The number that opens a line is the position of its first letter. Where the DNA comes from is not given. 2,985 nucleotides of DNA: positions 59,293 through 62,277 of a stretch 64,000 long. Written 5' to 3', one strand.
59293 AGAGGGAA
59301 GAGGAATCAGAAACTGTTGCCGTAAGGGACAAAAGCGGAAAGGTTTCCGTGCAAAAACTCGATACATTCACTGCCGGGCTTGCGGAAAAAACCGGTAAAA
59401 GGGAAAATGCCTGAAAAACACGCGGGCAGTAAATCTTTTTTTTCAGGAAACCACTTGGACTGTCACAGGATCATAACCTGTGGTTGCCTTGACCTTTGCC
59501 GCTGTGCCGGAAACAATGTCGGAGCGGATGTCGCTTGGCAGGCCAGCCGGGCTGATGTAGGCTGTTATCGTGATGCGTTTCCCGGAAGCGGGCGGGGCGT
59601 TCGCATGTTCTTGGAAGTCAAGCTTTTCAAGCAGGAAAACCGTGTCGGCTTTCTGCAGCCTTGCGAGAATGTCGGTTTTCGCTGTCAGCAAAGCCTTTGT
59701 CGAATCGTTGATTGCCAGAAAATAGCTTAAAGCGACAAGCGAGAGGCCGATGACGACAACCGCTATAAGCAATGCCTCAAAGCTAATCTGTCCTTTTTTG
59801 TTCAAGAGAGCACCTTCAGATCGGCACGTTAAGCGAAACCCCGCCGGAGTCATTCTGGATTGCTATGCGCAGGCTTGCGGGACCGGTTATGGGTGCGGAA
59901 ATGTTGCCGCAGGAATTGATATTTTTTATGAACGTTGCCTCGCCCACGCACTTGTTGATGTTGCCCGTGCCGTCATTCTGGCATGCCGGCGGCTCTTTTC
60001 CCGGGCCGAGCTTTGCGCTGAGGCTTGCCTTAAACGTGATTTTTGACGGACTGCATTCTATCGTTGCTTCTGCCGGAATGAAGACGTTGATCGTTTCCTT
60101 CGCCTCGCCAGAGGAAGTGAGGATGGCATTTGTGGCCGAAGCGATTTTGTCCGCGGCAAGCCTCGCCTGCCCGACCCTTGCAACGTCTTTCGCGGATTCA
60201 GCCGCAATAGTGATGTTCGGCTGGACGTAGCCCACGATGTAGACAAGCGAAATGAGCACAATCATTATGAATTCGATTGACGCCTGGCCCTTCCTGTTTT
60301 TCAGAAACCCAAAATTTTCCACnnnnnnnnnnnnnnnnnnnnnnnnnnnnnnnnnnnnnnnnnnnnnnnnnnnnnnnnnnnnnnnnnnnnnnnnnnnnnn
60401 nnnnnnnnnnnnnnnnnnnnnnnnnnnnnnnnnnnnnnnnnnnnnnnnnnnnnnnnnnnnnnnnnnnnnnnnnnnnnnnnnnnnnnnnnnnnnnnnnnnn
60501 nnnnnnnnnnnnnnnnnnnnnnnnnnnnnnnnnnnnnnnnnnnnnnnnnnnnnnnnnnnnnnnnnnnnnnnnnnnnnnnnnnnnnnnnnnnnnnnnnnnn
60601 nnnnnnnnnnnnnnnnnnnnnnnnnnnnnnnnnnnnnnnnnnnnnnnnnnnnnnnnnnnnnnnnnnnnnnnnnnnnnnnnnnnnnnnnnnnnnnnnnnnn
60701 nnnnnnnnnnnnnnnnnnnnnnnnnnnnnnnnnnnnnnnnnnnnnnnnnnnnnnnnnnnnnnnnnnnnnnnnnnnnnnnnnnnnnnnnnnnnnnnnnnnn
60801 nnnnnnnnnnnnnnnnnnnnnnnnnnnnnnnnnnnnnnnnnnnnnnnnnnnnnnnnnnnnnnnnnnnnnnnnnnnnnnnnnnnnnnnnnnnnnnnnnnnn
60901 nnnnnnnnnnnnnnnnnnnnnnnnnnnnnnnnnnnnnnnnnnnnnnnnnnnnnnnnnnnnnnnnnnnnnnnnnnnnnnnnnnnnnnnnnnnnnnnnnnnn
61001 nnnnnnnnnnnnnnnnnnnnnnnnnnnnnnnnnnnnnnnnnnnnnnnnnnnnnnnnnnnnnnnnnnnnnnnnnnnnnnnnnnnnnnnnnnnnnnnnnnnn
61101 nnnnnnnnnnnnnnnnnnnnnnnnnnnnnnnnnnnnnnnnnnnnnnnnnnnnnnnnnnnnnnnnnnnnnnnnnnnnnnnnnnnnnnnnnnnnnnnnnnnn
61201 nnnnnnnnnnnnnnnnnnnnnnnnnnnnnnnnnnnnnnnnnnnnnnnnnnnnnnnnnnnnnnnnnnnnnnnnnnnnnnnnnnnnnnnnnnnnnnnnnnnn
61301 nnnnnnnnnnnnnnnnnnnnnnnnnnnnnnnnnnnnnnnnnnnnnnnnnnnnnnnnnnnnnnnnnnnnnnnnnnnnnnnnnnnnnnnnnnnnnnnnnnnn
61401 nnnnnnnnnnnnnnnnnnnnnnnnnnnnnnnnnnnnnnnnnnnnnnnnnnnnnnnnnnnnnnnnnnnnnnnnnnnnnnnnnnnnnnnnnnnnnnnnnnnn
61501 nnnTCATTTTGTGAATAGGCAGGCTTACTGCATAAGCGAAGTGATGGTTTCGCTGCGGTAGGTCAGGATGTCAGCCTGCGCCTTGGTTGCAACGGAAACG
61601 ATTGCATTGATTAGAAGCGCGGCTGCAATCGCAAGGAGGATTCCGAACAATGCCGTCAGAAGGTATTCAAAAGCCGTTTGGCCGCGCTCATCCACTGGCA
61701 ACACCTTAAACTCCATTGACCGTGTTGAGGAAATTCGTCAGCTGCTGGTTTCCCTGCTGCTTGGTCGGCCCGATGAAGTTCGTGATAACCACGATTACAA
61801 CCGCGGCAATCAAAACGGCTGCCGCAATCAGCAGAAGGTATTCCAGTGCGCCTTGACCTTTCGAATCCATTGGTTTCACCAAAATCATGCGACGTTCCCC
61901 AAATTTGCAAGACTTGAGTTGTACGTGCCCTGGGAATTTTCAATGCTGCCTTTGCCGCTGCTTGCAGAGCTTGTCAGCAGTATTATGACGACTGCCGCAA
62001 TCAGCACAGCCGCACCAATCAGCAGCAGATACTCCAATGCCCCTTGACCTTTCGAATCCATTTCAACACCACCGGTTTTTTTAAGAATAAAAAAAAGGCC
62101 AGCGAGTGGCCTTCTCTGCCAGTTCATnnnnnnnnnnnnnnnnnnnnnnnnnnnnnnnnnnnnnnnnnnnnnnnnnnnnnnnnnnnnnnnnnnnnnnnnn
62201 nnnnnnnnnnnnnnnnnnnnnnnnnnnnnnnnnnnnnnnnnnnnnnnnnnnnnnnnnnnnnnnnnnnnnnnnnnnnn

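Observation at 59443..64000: Tad-like pilus locus with A24 prepilin peptidase, two T2SS-F proteins and tandem triplicate ultra-short pilins with identical signal peptides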

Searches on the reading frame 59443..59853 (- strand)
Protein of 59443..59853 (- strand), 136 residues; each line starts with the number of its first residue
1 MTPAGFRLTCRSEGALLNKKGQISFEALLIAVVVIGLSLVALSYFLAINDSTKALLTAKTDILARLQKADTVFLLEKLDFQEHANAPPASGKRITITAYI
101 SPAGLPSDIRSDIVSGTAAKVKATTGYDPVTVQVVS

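Call 3: search_protein_families(library=pfam, max_evalue=0.1, proteins=[window:59443-59853:-])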
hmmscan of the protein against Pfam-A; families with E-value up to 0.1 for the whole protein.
window:59443-59853:- (136 aa): 2 families
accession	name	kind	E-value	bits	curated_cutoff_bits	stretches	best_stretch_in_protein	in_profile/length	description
PF04021.17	Class_IIIsignal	-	0.032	14.6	23.7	1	19-45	1-27/27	Class III signal peptide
PF14449.11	PT-TG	-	0.071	13.5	23.5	0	114-136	15-37/68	Pre-toxin TG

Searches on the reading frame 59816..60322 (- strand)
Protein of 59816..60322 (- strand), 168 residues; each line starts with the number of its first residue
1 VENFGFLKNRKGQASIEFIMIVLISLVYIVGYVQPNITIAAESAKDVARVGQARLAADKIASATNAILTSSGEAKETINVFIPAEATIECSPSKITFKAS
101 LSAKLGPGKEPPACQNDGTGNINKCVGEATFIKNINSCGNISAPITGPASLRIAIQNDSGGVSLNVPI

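Call 3: search_protein_families(library=pfam, max_evalue=0.1, proteins=[window:59816-60322:-])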
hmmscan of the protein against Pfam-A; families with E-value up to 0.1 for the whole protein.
window:59816-60322:- (168 aa): 1 family
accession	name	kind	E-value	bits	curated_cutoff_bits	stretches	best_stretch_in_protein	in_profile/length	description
PF04021.17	Class_IIIsignal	-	0.0025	18.1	23.7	1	10-27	1-18/27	Class III signal peptide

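Call 11: search_protein_families(library=ncbifam, max_evalue=0.01, proteins=[window:59816-60322:-])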
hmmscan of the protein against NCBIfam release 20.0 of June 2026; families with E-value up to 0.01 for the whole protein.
window:59816-60322:- (168 aa): 0 families

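Call 32: find_homologous_proteins(query=window:59819-60322:-, max_evalue=0.001)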
Query seq(168 aa) (168 aa): 3 proteins with E <= 0.001 among 48 candidates.
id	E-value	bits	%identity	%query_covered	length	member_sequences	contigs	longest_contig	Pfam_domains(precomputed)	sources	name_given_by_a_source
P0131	7.9e-101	353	100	100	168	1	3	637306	-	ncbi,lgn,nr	ncbi:MAG: hypothetical protein HY394_06175 [Candidatus Diapherotrites archaeon]|nr:hypothetical prot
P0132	8.7e-76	272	82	99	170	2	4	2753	-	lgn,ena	-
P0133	3.2e-71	257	78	99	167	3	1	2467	-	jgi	-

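Call 48: predict_structure(alignment_id=A4)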
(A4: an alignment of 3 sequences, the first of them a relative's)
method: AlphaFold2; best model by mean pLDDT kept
length: 168 residues; sequences in the alignment: 3
mean_pLDDT: 72.7   pTM: 0.61
mean pLDDT of the five models: 72.7, 71.6, 69.7, 69.5, 55.5
residues with pLDDT >= 90: 3; 70-90: 100; 50-70: 49; < 50: 16
segments of 3 or more residues with pLDDT < 50: 1-13
pLDDT, mean of each block of 10 residues (from residue 1): 43 59 65 56 73 86 88 85 83 86 65 55 75 86 73 84 77
secondary structure, 60 per line:
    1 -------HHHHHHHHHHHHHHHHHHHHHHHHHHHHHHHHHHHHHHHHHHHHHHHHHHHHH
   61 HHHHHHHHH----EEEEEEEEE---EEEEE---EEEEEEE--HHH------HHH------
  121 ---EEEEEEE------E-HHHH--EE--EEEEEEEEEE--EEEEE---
elements in order: H8-69 E74-82 E86-90 E94-100 E124-130 H139-142 E149-158 E161-165

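Call 50: fold_search(model_id=the predicted structure, library=pdb)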
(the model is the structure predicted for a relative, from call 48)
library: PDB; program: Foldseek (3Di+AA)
matches with E <= 10: 471; with E <= 0.001: 0
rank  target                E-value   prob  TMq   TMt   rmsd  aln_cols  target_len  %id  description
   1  6pdm                  1.2e-01  0.30  0.21  0.07  10.5       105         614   10  Crystal structure of Human Protein Arginine Methyltransferase 9 (PRMT9) (released 2019-07-31)
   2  4c4a                  1.2e-01  0.16  0.22  0.07  11.6       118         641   12  Crystal structure of mouse protein arginine methyltransferase 7 in complex with SAH (released 2014-07-02)
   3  6ogn                  1.3e-01  0.15  0.21  0.07  12.2       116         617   12  Crystal structure of mouse protein arginine methyltransferase 7 in complex with SGC8158 chemical probe (released 2019-04-17)
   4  2bc4_A                1.3e-01  0.05  0.13  0.12  18.6       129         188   11  Crystal structure of HLA-DM (released 2006-05-23)
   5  9ay9_D                1.4e-01  0.30  0.21  0.07  10.8        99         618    9  Co-crystal structure of human PRMT9 in complex with MRK-990 inhibitor (released 2024-12-04)
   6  5wd6_A                1.6e-01  0.07  0.15  0.14  17.6       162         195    9  bovine salivary protein form 30b (released 2018-07-11)
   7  9ay9_C                1.7e-01  0.28  0.21  0.07  10.8        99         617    9  Co-crystal structure of human PRMT9 in complex with MRK-990 inhibitor (released 2024-12-04)
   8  9ay9_A                1.8e-01  0.21  0.21  0.07  11.2       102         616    9  Co-crystal structure of human PRMT9 in complex with MRK-990 inhibitor (released 2024-12-04)
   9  6of9_F                2.0e-01  0.04  0.09  0.12  16.4       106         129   10  Structure of the Chlamydamonas reinhardtii CamKII hub homology domain (released 2019-04-17)
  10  3ejv                  2.1e-01  0.04  0.11  0.11  14.5       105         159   12  Crystal structure of a cystatin-like protein (saro_2766) from novosphingobium aromaticivorans dsm at 1.40 A resolution (released 2008-09-30)
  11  8t6n_E                2.1e-01  0.03  0.10  0.11  17.1       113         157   11  Crystal structure of T33-27.1: Deep-learning sequence design of co-assembling tetrahedron protein nanoparticles (released 2024-04-24)
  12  3w1z_D                2.2e-01  0.18  0.19  0.27  12.6        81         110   10  Heat shock protein 16.0 from Schizosaccharomyces pombe (released 2013-03-13)
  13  3d1m_D                2.2e-01  0.08  0.16  0.24  18.4       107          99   11  Crystal Structure of Sonic Hedgehog Bound to the third FNIII domain of CDO (released 2008-09-23)
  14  9eh2_x                2.9e-01  0.28  0.18  0.07  10.4        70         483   10  RNA polymerase II-DSIF-SPT6-PAF1c-TFIIS-IWS1-SETD2-FACT nucleosome upstream (released 2024-12-18)
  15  1shs_A                2.9e-01  0.11  0.22  0.30  12.1       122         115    6  SMALL HEAT SHOCK PROTEIN FROM METHANOCOCCUS JANNASCHII (released 1999-07-30)
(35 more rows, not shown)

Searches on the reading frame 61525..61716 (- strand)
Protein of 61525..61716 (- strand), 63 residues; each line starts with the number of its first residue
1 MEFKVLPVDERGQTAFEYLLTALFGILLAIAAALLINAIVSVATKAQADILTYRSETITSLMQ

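Call 3: search_protein_families(library=pfam, max_evalue=0.1, proteins=[window:61525-61716:-])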
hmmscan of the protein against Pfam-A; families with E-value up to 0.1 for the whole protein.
window:61525-61716:- (63 aa): 0 families

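Call 37: search_protein_families(library=pfam, max_evalue=0.01, proteins=[window:61525-61695:-])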
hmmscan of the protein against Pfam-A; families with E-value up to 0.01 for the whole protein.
window:61525-61695:- (56 aa): 0 families

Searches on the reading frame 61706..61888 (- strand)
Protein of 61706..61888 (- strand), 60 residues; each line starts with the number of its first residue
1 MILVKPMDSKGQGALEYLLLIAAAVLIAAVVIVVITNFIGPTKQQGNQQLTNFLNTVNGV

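Call 3: search_protein_families(library=pfam, max_evalue=0.1, proteins=[window:61706-61888:-])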
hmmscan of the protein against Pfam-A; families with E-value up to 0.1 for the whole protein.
window:61706-61888:- (60 aa): 4 families
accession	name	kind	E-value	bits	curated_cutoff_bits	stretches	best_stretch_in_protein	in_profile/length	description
PF04021.17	Class_IIIsignal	-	1.4e-08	34.9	23.7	1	9-34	1-26/27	Class III signal peptide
PF12555.13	SteA-like_C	-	0.0012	19.3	26.4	1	16-39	14-36/52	SteA-like C-terminal domain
PF01917.21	Arch_flagellin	-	0.0017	19.2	29.5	1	11-55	1-45/162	Archaebacterial flagellin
PF06706.16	CTV_P6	-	0.017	15.3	25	1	7-39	1-33/51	Citrus tristeza virus 6-kDa protein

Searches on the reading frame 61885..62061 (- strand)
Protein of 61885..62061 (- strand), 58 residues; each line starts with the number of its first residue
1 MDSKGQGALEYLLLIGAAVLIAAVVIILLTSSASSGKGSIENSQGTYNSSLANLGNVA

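Call 11: search_protein_families(library=ncbifam, max_evalue=0.01, proteins=[window:61885-62061:-])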
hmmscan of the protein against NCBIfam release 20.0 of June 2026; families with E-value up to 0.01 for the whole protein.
window:61885-62061:- (58 aa): 0 families

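Call 22: find_homologous_proteins(query=window:61888-62061:-, max_evalue=0.001)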
Query seq(58 aa) (58 aa): 43 proteins with E <= 0.001 among 48 candidates.
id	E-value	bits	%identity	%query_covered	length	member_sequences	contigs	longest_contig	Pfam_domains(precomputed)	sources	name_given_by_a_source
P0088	1.6e-25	104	100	100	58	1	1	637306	PF04021.18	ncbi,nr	ncbi:MAG: class III signal peptide-containing protein [Candidatus Diapherotrites archaeon]|nr:class 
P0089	1.0e-18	83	83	100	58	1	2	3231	PF04021.18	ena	-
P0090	7.0e-18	80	83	100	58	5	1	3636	PF04021.18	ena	-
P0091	8.8e-15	71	74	98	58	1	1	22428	PF04021.18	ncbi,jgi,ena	ncbi:MAG: class III signal peptide-containing protein [archaeon]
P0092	2.2e-11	60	67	93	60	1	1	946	PF04021.18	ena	-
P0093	3.3e-11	60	66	97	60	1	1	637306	PF04021.18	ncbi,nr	ncbi:MAG: class III signal peptide-containing protein [Candidatus Diapherotrites archaeon]|nr:class 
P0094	9.8e-11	58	61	93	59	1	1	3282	PF04021.18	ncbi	-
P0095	3.0e-10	57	60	98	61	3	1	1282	PF04021.18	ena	-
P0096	3.1e-9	54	61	97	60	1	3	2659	PF04021.18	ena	-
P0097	4.2e-9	53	53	91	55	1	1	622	PF04021.18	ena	-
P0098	1.0e-8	52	59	93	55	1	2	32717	PF04021.18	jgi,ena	-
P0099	2.5e-8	51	57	88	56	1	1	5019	PF04021.18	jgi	jgi:uncharacterized protein (UPF0333 family)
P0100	7.0e-8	49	56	98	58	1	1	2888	PF04021.18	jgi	jgi:uncharacterized protein (UPF0333 family)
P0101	1.6e-7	48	57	93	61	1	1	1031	PF04021.18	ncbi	-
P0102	1.6e-7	48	57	93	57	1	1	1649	PF04021.18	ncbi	-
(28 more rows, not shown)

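Call 43: find_encoding_contigs(protein=P0091, flank=6000, max_places=1)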
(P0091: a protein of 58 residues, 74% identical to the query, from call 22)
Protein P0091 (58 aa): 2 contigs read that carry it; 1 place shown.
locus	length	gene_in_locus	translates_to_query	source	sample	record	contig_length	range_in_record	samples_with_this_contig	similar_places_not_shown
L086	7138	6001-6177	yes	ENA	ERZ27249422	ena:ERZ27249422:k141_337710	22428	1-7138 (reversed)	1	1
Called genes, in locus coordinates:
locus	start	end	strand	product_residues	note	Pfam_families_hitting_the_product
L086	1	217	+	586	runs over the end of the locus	PF07973:tRNA_SAD, PF00587:tRNA-synt_2b, PF03129:HGTP_anticodon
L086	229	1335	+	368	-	PF00156:Pribosyltran (weak)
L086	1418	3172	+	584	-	PF00437:T2SSE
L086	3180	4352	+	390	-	PF00482:T2SSF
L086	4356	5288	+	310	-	PF00482:T2SSF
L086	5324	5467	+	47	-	-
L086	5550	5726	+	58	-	-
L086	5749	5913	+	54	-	-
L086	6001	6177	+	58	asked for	PF04021:Class_IIIsignal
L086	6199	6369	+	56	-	-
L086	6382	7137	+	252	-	?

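Call 44: find_encoding_contigs(protein=P0090, flank=4000, max_places=1)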
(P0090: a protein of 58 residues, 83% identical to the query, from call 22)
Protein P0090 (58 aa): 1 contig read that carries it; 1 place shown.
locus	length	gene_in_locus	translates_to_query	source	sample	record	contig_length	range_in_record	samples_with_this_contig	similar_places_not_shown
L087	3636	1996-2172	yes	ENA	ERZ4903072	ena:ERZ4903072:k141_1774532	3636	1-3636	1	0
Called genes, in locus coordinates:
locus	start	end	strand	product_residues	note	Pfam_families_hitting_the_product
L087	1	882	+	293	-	?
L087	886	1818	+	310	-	PF00482:T2SSF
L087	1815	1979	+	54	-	-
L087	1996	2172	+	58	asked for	PF04021:Class_IIIsignal (weak)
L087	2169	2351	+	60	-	PF04021:Class_IIIsignal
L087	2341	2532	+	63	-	-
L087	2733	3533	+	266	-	PF01478:Peptidase_A24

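Call 59: find_encoding_contigs(protein=P0092, flank=2000, max_places=2)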
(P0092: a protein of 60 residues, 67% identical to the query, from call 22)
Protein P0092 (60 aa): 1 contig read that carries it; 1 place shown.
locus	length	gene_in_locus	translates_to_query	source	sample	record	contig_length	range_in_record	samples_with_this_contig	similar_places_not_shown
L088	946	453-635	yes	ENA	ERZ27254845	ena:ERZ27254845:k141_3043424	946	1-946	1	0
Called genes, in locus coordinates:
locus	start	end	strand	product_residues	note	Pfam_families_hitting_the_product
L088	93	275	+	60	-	-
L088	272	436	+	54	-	-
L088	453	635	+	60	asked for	PF04021:Class_IIIsignal (weak)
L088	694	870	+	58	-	PF04021:Class_IIIsignal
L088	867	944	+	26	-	?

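Call 60: find_encoding_contigs(protein=P0096, flank=3000, max_places=2)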
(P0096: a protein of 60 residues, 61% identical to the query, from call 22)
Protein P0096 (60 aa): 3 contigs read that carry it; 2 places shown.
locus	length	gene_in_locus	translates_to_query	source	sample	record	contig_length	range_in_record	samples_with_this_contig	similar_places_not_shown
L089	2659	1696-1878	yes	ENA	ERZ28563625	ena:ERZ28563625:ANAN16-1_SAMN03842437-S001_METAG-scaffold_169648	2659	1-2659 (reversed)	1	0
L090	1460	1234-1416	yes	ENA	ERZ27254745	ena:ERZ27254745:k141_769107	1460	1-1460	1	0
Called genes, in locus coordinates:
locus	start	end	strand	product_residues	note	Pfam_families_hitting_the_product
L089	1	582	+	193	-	?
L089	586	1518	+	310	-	PF00482:T2SSF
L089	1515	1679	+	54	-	-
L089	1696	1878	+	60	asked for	PF04021:Class_IIIsignal (weak)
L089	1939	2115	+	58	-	PF04021:Class_IIIsignal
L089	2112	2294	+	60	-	PF04021:Class_IIIsignal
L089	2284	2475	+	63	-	-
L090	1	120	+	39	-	?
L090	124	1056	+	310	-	PF00482:T2SSF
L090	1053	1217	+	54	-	-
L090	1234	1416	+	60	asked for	PF04021:Class_IIIsignal (weak)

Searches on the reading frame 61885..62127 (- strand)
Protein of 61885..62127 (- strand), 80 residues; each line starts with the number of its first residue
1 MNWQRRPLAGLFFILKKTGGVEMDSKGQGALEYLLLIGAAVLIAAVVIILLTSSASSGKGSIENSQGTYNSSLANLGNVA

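Call 3: search_protein_families(library=pfam, max_evalue=0.1, proteins=[window:61885-62127:-])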
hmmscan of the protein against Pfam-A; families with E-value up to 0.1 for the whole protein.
window:61885-62127:- (80 aa): 3 families
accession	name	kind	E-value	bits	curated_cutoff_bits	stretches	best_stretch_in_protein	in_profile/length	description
PF04021.17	Class_IIIsignal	-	6.6e-08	32.7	23.7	1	25-49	1-25/27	Class III signal peptide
PF10717.14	ODV-E18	-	0.073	13.4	28.1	1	34-70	27-60/87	Occlusion-derived virus envelope protein ODV-E18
PF12555.13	SteA-like_C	-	0.085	13.4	26.4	0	32-54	14-36/52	SteA-like C-terminal domain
